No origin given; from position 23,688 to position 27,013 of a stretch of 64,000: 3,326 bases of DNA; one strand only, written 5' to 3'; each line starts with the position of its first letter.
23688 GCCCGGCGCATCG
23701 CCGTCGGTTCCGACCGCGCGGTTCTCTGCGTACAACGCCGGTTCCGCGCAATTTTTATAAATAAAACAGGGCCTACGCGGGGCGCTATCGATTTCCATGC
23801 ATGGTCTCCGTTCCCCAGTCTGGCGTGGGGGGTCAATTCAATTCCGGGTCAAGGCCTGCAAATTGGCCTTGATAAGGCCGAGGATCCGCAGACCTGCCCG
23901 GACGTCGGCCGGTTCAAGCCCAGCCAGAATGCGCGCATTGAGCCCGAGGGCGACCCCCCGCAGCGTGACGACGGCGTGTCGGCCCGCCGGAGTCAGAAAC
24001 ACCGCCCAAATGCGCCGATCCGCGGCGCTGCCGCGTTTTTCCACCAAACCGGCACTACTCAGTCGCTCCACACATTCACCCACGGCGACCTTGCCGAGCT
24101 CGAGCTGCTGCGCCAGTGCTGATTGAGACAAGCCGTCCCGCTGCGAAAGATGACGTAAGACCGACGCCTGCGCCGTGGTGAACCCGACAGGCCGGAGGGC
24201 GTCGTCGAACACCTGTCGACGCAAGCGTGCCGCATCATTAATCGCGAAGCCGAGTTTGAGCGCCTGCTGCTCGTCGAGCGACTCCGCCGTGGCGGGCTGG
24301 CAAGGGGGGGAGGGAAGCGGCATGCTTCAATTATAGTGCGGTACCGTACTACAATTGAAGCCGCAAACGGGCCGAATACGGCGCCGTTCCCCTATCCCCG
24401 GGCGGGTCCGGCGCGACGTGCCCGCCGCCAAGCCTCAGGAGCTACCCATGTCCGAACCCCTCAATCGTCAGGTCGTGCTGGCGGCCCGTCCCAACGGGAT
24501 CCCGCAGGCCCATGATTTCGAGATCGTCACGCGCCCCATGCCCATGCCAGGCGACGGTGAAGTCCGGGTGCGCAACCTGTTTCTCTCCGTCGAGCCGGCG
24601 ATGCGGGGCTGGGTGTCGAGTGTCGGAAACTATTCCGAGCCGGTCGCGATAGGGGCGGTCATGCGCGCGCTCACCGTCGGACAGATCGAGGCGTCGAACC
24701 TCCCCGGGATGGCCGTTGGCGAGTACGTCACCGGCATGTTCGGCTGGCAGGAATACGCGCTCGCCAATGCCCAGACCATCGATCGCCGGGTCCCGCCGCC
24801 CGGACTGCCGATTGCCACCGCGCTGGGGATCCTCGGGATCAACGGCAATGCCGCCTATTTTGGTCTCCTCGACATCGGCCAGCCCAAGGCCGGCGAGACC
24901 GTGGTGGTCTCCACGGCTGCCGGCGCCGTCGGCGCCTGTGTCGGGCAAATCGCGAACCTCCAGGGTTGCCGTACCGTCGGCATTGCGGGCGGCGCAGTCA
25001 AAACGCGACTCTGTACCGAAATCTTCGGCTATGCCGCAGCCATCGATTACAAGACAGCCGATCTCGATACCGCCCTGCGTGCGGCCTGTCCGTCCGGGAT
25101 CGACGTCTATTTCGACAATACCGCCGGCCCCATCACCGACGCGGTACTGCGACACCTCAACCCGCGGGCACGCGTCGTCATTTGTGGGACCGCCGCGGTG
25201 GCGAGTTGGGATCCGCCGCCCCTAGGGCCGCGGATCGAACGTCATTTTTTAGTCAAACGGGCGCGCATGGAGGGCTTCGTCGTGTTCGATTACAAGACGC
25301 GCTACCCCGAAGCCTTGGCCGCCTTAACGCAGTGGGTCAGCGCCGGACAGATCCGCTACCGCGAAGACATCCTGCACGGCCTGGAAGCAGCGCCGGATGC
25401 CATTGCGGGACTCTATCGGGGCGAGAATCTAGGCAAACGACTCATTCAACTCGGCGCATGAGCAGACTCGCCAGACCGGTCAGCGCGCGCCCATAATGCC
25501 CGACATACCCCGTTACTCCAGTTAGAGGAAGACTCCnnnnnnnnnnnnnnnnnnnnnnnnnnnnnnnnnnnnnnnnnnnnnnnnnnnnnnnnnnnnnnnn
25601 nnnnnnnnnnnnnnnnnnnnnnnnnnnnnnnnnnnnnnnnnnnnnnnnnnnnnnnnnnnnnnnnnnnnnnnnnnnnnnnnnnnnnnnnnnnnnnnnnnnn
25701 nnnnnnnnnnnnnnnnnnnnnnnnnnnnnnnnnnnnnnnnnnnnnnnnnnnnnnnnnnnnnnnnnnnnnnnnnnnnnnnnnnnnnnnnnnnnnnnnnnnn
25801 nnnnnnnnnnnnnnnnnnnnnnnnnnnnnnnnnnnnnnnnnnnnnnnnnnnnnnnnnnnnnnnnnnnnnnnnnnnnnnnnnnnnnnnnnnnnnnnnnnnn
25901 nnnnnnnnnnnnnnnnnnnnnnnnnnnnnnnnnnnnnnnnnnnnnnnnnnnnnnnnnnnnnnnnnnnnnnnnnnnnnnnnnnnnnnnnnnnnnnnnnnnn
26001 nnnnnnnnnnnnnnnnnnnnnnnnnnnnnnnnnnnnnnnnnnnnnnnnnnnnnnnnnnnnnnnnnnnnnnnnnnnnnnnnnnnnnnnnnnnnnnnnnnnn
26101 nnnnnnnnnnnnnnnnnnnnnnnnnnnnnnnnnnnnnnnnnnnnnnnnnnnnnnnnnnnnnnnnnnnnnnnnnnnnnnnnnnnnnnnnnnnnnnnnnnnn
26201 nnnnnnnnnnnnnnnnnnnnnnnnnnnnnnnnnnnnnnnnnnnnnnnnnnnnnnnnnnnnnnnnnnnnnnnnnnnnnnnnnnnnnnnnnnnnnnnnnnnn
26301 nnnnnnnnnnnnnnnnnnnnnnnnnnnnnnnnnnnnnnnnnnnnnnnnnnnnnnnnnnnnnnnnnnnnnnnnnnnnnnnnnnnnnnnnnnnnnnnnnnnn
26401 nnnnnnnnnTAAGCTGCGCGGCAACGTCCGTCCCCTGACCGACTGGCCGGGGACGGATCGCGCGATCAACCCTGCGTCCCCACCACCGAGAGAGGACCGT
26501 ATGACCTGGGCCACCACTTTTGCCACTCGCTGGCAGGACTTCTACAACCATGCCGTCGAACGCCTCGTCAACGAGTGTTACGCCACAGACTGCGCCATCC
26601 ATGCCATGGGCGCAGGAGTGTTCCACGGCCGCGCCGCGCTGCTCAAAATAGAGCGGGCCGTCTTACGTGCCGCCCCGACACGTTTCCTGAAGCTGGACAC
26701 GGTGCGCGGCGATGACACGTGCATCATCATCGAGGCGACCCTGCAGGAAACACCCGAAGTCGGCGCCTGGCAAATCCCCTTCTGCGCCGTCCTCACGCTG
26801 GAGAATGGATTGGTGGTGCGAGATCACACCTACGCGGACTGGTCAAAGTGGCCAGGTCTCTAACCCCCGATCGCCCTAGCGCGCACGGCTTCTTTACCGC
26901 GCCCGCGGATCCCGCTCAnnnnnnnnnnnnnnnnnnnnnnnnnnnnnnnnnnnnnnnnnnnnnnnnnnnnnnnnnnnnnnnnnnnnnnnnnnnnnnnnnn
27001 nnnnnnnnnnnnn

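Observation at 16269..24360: MarR-controlled BVMO / thiolase-like / SDR operon converging on a TPP-enzyme / NIPSNAP / P450 operon: candidate alicyclic-ketone or terpenoid degradation island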

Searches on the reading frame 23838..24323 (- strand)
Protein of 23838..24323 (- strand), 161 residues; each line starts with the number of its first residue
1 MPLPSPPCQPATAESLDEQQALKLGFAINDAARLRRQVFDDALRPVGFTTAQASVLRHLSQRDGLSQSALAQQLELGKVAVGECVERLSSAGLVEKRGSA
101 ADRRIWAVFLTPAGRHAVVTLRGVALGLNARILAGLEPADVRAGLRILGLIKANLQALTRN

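Call 3: search_protein_families(library=pfam, proteins=[window:23838-24323:-])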
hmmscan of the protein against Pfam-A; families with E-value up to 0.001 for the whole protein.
window:23838-24323:- (161 aa): 4 families
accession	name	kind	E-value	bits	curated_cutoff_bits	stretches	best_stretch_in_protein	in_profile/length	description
PF12802.13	MarR_2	-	6.6e-12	45.9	27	1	47-105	2-61/61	MarR family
PF13463.12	HTH_27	-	2.4e-09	37.7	22.2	1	48-114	1-68/68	Winged helix DNA-binding domain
PF01047.28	MarR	-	3.2e-08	33.8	24.6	1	49-105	2-58/59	MarR family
PF01978.25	TrmB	-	0.00048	20.4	25.6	1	44-98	2-56/68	Sugar-specific transcriptional regulator TrmB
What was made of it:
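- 23838..24323 (-): MarR-family repressor, 161 aa, probably translated from a leaderless mRNA. Pfam MarR_2 scores 45.9 bits against a cut-off of 27 (call 3).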

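Call 7: search_protein_families(library=ncbifam, proteins=[window:23838-24323:-])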
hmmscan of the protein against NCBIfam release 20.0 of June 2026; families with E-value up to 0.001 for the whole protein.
window:23838-24323:- (161 aa): 12 families
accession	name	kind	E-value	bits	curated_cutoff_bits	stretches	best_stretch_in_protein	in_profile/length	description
NF053777.1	Saro0803TransReg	equivalog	4.9e-12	45.7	200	1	24-121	11-108/140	Saro_0803 family transcriptional regulator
NF002926.0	PRK03573.1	equivalog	2.9e-09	37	120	1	23-159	4-141/144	transcriptional regulator SlyA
NF045593.1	bilirub_TF_BilQ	equivalog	1.9e-08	34.1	125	1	41-145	21-125/135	bilirubin utilization transcriptional regulator BilQ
NF053814.1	teico_TcaR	equivalog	6.2e-07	29.6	170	1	27-158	15-148/151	MarR family transcriptional regulator TcaR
NF041230.1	BagL_FevM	exception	1e-06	28.8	230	1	48-134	38-124/145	MarR family transcriptional regulator BagL/FevM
TIGR02337.1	HpaR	equivalog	1.3e-06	28.2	121.2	1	38-122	16-100/130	homoprotocatechuate degradation operon regulator HpaR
NF052638.1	TransRegOhrRVib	equivalog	1.5e-06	28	200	1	16-116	7-103/141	transcriptional regulator OhrR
TIGR04472.1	reg_rSAM_mob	hypoth_equivalog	4.9e-06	26.6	240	1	47-117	28-98/141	radical SAM mobile pair system MarR family transcriptional regulator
NF038251.1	AdcR_fam_Zn_TF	equivalog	8.5e-05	22.8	175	1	46-115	32-100/143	zinc-dependent MarR family transcriptional regulator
NF053606.1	Sta1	subfamily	0.00041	20.4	80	1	48-98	18-68/100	Sta1 family transcriptional regulator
NF050133.1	TransRegFabT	equivalog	0.00042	20.6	200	1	61-143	40-122/138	fatty acid biosynthesis transcriptional regulator FabT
NF008565.1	PRK11512.1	equivalog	0.00083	19.4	240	0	23-115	13-105/144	multiple antibiotic resistance transcriptional regulator MarR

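Call 32: find_homologous_proteins(query=window:23838-24323:-, max_evalue=1e-10)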
Query window:23838-24323:- (161 aa): 18 proteins with E <= 1e-10 among 1576 candidates.
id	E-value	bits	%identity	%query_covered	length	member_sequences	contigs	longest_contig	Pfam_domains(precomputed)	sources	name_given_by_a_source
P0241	1.1e-60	222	78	93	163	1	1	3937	PF01047.29,PF13463.13,PF12802.14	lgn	-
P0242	1.3e-59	218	70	94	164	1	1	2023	PF01047.29,PF13412.13,PF13463.13,PF12802.14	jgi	jgi:DNA-binding MarR family transcriptional regulator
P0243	1.5e-58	215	76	89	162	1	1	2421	PF01047.29,PF13463.13,PF12802.14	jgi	-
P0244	3.3e-57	211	70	96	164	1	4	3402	PF01047.29,PF13463.13,PF12802.14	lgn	-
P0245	2.2e-55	205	68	92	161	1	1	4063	PF01047.29,PF22166.4,PF13463.13,PF12802.14,PF00392.28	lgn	-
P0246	6.7e-52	193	67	89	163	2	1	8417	PF01047.29,PF13463.13,PF12802.14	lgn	-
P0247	2.7e-45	172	60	96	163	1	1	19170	PF01047.29,PF13463.13,PF12802.14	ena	-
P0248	2.7e-44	169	58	99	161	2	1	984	PF01047.29,PF13463.13,PF12802.14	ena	-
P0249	7.5e-43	164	70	76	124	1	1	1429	PF01047.29,PF13463.13,PF12802.14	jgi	-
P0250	3.0e-42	162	57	98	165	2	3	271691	PF01047.29,PF13463.13,PF12802.14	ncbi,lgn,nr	ncbi:MAG: MarR family transcriptional regulator [Gammaproteobacteria bacterium]|nr:MarR family trans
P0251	3.9e-39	152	53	92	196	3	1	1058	PF01047.29,PF13463.13,PF12802.14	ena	-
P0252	1.1e-38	150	55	91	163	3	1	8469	PF01047.29,PF13463.13,PF12802.14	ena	-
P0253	1.6e-36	144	54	88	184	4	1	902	PF01047.29,PF13463.13,PF12802.14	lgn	-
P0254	8.4e-17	80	39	84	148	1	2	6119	PF01047.29,PF13412.13,PF13463.13,PF12802.14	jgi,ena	jgi:MarR family transcriptional regulator for hemolysin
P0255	4.4e-16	77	41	83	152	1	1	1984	PF01047.29,PF13412.13,PF13463.13,PF12802.14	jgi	jgi:DNA-binding MarR family transcriptional regulator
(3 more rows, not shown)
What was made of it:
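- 23838..24323 (-): The clade is narrow, with 13 homologues at 53% identity or more (call 32).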

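Call 34: find_related_loci(query=A2, collection=metagenome_contigs, flank=8000)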
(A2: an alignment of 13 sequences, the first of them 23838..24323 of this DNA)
Query A2 (161 aa) in metagenome_contigs; peptide patterns used: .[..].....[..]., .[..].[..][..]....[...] (x = any residue, [..] = any of these).
385 stretches matched a pattern; 168 encode a relative of the query (tblastn E <= 1e-3); the best 80 are kept; 80 distinct loci.
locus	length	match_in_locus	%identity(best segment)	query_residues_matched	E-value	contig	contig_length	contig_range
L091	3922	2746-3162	56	17-155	2e-44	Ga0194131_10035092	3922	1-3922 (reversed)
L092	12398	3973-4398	53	14-155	3e-43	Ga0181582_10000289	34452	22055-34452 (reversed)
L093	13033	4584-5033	51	6-160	6e-43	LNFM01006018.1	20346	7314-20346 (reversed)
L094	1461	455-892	51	14-159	1e-43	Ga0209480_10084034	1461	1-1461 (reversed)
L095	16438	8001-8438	51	14-159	2e-42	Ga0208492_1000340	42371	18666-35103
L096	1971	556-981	49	14-155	3e-42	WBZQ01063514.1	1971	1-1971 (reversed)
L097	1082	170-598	53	12-155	8e-44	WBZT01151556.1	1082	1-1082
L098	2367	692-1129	54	15-160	1e-40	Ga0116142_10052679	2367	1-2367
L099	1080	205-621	52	17-155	3e-42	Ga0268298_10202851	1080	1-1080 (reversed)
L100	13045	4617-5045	51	13-155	2e-40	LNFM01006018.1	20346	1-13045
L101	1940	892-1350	43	1-161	6e-36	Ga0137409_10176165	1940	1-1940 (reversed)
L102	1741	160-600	43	10-158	9e-35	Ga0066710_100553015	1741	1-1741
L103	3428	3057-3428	50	17-140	1e-34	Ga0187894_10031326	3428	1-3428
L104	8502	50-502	42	4-161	3e-34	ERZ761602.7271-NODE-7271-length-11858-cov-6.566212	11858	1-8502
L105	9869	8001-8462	45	1-155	4e-34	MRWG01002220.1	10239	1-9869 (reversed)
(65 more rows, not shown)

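Call 37: find_encoding_contigs(protein=P0241, flank=5000, max_places=1)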
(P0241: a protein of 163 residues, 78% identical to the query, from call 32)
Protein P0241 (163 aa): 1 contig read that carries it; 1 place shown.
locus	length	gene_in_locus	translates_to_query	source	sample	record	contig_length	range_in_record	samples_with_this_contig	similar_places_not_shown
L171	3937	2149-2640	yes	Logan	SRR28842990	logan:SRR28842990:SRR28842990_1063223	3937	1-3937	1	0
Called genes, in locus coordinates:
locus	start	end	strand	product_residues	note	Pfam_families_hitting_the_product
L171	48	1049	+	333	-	PF04909:Amidohydro_2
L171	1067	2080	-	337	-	PF16884:ADH_N_2, PF00107:ADH_zinc_N, PF13602:ADH_zinc_N_2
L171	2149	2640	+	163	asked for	PF01047:MarR, PF12802:MarR_2, PF13463:HTH_27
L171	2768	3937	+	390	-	?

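Call 38: find_encoding_contigs(protein=P0246, flank=8000, max_places=1)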
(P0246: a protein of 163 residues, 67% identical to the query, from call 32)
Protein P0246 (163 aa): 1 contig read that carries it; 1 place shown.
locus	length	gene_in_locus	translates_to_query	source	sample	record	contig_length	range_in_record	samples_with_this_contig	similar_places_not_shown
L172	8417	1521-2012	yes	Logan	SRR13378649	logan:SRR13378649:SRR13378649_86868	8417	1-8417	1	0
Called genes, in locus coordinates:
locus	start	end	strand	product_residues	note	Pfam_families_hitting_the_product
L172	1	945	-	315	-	?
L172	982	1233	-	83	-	-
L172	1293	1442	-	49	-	-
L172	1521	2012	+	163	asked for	PF01047:MarR, PF12802:MarR_2, PF13463:HTH_27 (weak)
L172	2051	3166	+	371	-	PF00296:Bac_luciferase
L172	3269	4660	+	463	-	PF00743:FMO-like, PF13450:NAD_binding_8 (weak), PF13738:Pyr_redox_3 (weak)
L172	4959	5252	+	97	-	PF14339:DUF4394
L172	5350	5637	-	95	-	-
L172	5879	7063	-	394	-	PF00563:EAL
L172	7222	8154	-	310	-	PF00126:HTH_1, PF03466:LysR_substrate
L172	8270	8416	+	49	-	?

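Call 39: find_encoding_contigs(protein=P0245, flank=5000, max_places=1)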
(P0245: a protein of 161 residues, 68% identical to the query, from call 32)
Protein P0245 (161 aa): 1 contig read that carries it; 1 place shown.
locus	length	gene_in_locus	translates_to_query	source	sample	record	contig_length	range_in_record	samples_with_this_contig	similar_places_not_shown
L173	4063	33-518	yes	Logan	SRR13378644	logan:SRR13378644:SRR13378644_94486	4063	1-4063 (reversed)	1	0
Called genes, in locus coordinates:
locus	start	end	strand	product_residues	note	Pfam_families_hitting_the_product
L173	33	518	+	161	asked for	PF12802:MarR_2, PF01047:MarR, PF13463:HTH_27 (weak), PF22166:WHD_ArnR1 (faint), PF00392:GntR (faint)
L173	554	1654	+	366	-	PF00296:Bac_luciferase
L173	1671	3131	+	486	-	PF00743:FMO-like, PF01266:DAO (faint), PF07992:Pyr_redox_2, PF13450:NAD_binding_8, PF13454:NAD_binding_9 (faint), PF13738:Pyr_redox_3, PF01593:Amino_oxidase (faint), PF13241:NAD_binding_7 (weak)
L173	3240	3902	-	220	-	-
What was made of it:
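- The P450 is not co-conserved with marR-BVMO (calls 37-39).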

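Call 61: search_dna_similar(query=window:23838-24323:-, collection=plasmids, mode=protein, max_rows=10, max_evalue=1e-15)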
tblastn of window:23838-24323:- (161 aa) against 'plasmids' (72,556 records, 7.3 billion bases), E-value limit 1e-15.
Records with a match: 19; places in all: 21; records where one place covers at least 80% of the query: 17.
Best place of each record, by identity: <60% 19.
By first word of the organism name: Sphingobium 10; Sphingopyxis 2; Diaphorobacter 1; Paraburkholderia 1; Rhodobacteraceae 1; Azoarcus 1; Methylobacterium 1; Novosphingobium 1; Tistrella 1.
By predicted mobility (MOB-suite, as given by PLSDB): non-mobilizable 15; mobilizable 3; conjugative 1.
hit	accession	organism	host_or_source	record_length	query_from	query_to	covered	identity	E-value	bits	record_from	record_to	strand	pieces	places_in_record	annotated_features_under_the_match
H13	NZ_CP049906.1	Diaphorobacter sp. HDW4B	single bacterial strain,Hydrophilus ...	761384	4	160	98%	40.5%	1e-22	100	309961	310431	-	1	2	MarR family transcriptional regulator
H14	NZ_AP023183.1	Paraburkholderia sp. PGU19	Physopelta gutta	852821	17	160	89%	42.4%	6e-23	100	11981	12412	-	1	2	MarR family transcriptional regulator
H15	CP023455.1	Rhodobacteraceae bacterium QY30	whole organism,paddy soil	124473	7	155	93%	39.3%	1e-18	89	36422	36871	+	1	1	record has no annotation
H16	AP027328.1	Sphingobium sp. TomTYG64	-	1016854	2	160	99%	36.6%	9e-19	89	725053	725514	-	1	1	transcriptional regulator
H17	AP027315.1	Sphingobium sp. TomMM15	-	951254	2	160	99%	36.0%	2e-18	88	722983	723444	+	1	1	transcriptional regulator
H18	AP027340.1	Sphingobium sp. TomTYG73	-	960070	2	160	99%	36.0%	2e-18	88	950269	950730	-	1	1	transcriptional regulator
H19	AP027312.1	Sphingobium sp. TomMM7A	-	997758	2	160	99%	36.0%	2e-18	88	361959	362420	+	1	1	transcriptional regulator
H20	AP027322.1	Sphingobium sp. TomTYG43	-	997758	2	160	99%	36.0%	2e-18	88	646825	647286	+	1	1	transcriptional regulator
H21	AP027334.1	Sphingobium sp. TomTYG71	-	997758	2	160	99%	36.0%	2e-18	88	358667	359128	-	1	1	transcriptional regulator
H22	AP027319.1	Sphingobium sp. TomTYG42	-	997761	2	160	99%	36.0%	2e-18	88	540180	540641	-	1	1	transcriptional regulator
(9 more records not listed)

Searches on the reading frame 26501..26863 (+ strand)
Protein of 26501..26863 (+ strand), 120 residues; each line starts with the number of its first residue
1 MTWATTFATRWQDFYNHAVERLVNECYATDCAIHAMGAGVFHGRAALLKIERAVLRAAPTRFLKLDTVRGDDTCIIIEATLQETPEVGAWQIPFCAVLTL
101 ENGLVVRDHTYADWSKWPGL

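Call 51: search_protein_families(library=pfam, proteins=[window:26501-26863:+], max_evalue=0.00001)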
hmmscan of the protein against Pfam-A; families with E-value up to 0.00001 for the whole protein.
window:26501-26863:+ (120 aa): 1 family
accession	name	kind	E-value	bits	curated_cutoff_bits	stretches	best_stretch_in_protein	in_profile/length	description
PF12680.13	SnoaL_2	-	2.3e-07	31.8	27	1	17-107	11-101/102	SnoaL-like domain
